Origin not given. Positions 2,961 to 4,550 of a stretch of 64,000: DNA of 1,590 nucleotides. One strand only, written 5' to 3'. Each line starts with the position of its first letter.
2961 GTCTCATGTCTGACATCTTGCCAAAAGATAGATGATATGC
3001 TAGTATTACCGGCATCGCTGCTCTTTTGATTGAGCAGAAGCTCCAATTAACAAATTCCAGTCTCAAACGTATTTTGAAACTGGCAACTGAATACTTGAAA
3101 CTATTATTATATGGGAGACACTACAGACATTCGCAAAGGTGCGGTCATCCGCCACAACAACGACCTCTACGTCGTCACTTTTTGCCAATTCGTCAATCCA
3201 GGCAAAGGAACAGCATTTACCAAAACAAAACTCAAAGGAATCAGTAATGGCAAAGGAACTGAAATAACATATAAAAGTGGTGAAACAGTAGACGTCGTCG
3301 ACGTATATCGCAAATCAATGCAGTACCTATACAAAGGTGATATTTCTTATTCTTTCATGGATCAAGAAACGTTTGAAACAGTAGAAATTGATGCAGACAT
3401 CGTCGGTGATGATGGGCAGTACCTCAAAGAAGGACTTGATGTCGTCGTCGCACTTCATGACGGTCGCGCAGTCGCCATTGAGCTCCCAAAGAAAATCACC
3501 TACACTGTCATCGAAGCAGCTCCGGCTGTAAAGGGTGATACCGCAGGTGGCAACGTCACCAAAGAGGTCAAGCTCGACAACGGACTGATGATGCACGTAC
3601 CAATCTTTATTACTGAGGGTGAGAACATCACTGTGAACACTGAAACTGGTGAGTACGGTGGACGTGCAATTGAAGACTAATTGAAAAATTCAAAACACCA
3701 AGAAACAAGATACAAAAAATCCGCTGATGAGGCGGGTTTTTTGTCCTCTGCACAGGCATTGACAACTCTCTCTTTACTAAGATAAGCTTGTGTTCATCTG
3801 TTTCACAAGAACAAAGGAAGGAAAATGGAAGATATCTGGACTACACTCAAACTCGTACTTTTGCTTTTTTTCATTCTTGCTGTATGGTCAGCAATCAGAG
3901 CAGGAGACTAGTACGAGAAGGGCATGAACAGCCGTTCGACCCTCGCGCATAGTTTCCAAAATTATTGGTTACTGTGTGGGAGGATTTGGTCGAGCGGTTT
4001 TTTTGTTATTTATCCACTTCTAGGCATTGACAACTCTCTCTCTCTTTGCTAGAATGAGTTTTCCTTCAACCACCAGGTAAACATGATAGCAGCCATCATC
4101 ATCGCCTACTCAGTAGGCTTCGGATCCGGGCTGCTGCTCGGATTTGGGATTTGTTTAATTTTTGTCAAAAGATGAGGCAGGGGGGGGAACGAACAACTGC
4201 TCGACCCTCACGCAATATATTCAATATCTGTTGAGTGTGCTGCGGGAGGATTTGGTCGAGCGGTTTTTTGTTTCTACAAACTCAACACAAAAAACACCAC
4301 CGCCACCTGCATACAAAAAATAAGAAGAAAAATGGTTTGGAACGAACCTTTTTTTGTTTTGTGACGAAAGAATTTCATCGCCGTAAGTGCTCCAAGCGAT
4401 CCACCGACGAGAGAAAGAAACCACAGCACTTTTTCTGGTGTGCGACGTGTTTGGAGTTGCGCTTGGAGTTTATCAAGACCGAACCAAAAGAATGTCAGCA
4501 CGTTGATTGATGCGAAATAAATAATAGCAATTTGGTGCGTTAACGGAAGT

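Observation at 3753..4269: Tandem promoter / micro-ORF / conserved-terminator cassettes directly after efp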

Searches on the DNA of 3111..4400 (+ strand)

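Call 68: search_rna_families(source=window, start=3600, end=4400, threshold=evalue, max_evalue=1)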
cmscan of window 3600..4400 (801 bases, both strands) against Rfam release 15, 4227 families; matches with E-value up to 1: 4.
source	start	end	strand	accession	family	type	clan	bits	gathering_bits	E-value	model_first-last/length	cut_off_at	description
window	3713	3743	-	RF02083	OrzO-P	Gene; antitoxin;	-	25.4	60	0.11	46-76/76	no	OrzO-P RNA antitoxin family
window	3602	3743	+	RF02607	AbsR25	Gene; sRNA;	-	21.9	47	0.27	1-164/164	no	Acinetobacter sRNA 25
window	3963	4072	-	RF02158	NPPA-AS1_3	Gene; lncRNA;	-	15.3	55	0.77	1-108/108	no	NPPA antisense RNA 1 conserved region 3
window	4089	4106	-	RF01152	sR1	Gene; snRNA; snoRNA; CD-box;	-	15.1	45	0.27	1-57/57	no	Small nucleolar RNA sR1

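Call 72: build_rna_model(alignment_id=A5, structure=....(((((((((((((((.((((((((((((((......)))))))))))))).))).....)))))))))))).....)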
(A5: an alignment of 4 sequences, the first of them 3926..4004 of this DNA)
Model R1 built from alignment A5 (4 sequences, 80 columns); structure: as given.
model positions 79; base pairs 29; branch points 0; effective number of sequences 1.26; information 0.717 bits per position. Calibrated on 0.2 Mb of random sequence (short: E-values are rough).
structure used (alignment columns):
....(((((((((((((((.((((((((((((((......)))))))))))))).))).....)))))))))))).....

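Call 73: search_with_rna_model(model_id=R1, sources=[window, L004, L007, L008, L011, L012, L014, L015], max_evalue=10, show_alignments=6)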
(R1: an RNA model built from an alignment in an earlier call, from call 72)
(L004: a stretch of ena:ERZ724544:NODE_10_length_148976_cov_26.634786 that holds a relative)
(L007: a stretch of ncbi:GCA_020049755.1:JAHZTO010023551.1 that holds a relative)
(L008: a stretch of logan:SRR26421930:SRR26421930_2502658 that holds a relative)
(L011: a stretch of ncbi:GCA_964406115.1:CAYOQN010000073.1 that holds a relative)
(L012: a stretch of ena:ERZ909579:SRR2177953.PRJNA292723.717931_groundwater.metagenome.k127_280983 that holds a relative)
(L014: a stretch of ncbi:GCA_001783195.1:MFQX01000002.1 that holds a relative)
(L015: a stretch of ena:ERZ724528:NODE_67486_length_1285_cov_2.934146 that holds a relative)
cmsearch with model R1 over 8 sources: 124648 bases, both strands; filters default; matches with E-value up to 10: 18.
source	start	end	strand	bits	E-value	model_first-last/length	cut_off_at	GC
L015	918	996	+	104.3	4.9e-27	1-79/79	no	0.42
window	4191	4269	+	95.7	1.5e-24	1-79/79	no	0.47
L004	7081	7159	+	95.7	1.5e-24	1-79/79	no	0.47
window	11872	11947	+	92.9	8.8e-24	1-79/79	no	0.42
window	3926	4003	+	91.2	2.8e-23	1-79/79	no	0.47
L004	6816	6893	+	91.2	2.8e-23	1-79/79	no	0.47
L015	918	996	-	48.7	4e-11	1-79/79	no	0.42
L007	5409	5486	+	46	2.3e-10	1-79/79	no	0.49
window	11872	11947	-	41.9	3.5e-09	1-79/79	no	0.42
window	4191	4269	-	36.1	1.6e-07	1-79/79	no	0.47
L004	7081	7159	-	36.1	1.6e-07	1-79/79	no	0.47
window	44626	44698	+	33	1.2e-06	1-79/79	no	0.45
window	3926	4003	-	26.5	8.3e-05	1-79/79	no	0.47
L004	6816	6893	-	26.5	8.3e-05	1-79/79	no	0.47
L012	10605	10635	+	22.1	0.0015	1-79/79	no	0.45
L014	1569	1599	+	22.1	0.0015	1-79/79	no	0.45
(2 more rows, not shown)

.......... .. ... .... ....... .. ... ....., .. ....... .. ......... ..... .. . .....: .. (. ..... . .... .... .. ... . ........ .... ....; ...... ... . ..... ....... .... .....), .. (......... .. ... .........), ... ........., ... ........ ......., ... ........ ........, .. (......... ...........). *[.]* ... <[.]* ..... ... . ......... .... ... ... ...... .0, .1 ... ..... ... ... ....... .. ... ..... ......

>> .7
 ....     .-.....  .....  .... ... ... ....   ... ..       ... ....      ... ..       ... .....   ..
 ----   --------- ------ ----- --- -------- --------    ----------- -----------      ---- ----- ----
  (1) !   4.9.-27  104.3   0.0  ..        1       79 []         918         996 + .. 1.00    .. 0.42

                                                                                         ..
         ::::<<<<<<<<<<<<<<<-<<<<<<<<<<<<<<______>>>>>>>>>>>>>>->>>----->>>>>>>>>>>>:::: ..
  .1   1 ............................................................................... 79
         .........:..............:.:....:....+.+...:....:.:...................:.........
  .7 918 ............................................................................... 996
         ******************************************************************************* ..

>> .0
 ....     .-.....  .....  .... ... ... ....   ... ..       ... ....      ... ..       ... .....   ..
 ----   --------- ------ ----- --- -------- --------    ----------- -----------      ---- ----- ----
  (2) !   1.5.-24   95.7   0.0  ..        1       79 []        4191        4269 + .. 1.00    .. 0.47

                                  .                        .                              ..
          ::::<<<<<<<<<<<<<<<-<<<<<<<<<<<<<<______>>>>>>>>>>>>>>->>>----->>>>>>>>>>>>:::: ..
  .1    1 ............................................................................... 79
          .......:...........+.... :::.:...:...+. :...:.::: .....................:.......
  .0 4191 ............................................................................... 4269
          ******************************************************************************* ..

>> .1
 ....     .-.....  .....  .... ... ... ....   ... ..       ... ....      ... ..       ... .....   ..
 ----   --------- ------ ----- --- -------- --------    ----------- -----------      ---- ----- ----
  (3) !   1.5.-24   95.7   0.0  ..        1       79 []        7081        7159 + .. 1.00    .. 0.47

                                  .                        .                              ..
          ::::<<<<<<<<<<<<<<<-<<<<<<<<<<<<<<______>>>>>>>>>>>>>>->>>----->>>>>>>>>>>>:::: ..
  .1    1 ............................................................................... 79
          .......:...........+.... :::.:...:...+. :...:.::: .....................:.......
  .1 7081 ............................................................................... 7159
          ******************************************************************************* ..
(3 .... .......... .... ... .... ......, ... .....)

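Call 74: search_dna_similar(query=window:3745-4275:+, collection=phages, mode=distant, max_evalue=0.01, max_rows=10)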
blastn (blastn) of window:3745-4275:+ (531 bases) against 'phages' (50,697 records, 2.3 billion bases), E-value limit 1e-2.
No match.

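Call 75: search_dna_similar(query=window:3745-4275:+, collection=plasmids, mode=distant, max_evalue=0.01, max_rows=10)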
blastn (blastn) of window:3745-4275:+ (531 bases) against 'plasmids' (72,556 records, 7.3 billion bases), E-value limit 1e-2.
No match.

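Call 78: search_with_rna_model(model_id=R1, sources=[L016, L017, L018], max_evalue=1)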
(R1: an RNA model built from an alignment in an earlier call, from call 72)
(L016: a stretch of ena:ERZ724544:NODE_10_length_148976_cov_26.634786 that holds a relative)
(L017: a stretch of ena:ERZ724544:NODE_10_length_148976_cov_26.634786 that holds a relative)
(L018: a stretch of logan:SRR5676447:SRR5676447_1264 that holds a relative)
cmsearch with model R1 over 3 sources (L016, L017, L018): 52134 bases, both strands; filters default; matches with E-value up to 1: 4.
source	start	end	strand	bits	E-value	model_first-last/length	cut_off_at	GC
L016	6432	6510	-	95.7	6.1e-25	1-79/79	no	0.47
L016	6698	6775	-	91.2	1.2e-23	1-79/79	no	0.47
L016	6432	6510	+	36.1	6.6e-08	1-79/79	no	0.47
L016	6698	6775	+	26.5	3.5e-05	1-79/79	no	0.47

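Call 87: search_rna_families(sources=[L008, L007, L015], threshold=gathering)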
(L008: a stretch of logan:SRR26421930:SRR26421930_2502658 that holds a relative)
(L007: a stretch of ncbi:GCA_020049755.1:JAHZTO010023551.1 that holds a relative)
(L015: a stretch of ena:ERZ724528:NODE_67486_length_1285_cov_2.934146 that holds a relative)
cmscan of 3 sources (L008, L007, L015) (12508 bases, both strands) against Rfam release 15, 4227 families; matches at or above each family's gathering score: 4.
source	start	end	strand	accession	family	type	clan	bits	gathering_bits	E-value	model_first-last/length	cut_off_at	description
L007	1547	1619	-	RF00005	tRNA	Gene; tRNA;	CL00001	70.6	29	4.1e-14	1-71/71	no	tRNA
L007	1724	1795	-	RF00005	tRNA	Gene; tRNA;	CL00001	61.7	29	1.2e-11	1-71/71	no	tRNA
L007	1631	1704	-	RF00005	tRNA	Gene; tRNA;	CL00001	60.8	29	2e-11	1-71/71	no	tRNA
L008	58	129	-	RF00005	tRNA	Gene; tRNA;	CL00001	59.4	29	5.1e-11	1-71/71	no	tRNA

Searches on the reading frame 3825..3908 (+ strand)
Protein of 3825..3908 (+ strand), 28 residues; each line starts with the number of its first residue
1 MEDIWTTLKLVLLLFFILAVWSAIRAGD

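Call 33: search_protein_families(library=pfam, max_evalue=1, proteins=[window:3825-3908:+])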
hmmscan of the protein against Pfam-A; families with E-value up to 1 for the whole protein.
seq(28 aa): 0 families

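Call 81: search_protein_families(library=phrogs, max_evalue=0.1, proteins=[window:3825-3908:+])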
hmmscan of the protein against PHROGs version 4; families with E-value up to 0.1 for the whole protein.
seq(28 aa): 0 families

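Call 82: search_protein_families(library=padloc, max_evalue=0.1, proteins=[window:3825-3908:+])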
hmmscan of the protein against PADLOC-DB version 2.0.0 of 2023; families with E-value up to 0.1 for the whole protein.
seq(28 aa): 0 families

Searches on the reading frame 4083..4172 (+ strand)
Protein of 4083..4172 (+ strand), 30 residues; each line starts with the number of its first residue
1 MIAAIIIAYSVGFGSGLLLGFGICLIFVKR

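Call 33: search_protein_families(library=pfam, max_evalue=1, proteins=[window:4083-4172:+])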
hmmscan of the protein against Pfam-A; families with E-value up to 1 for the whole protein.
seq(30 aa): 1 family
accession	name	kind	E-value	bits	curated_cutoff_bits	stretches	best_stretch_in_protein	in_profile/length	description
PF18955.5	DUF5698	-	0.11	13.4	27.5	1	5-20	42-57/58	Domain of unknown function (DUF5698)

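Call 81: search_protein_families(library=phrogs, max_evalue=0.1, proteins=[window:4083-4172:+])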
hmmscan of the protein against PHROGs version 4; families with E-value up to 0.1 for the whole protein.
seq(30 aa): 1 family
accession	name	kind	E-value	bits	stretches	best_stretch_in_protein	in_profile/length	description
phrog_6302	-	unknown function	0.068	14.3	1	10-29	6-25/50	-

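Call 82: search_protein_families(library=padloc, max_evalue=0.1, proteins=[window:4083-4172:+])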
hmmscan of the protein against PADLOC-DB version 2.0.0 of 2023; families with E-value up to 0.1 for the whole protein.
seq(30 aa): 0 families
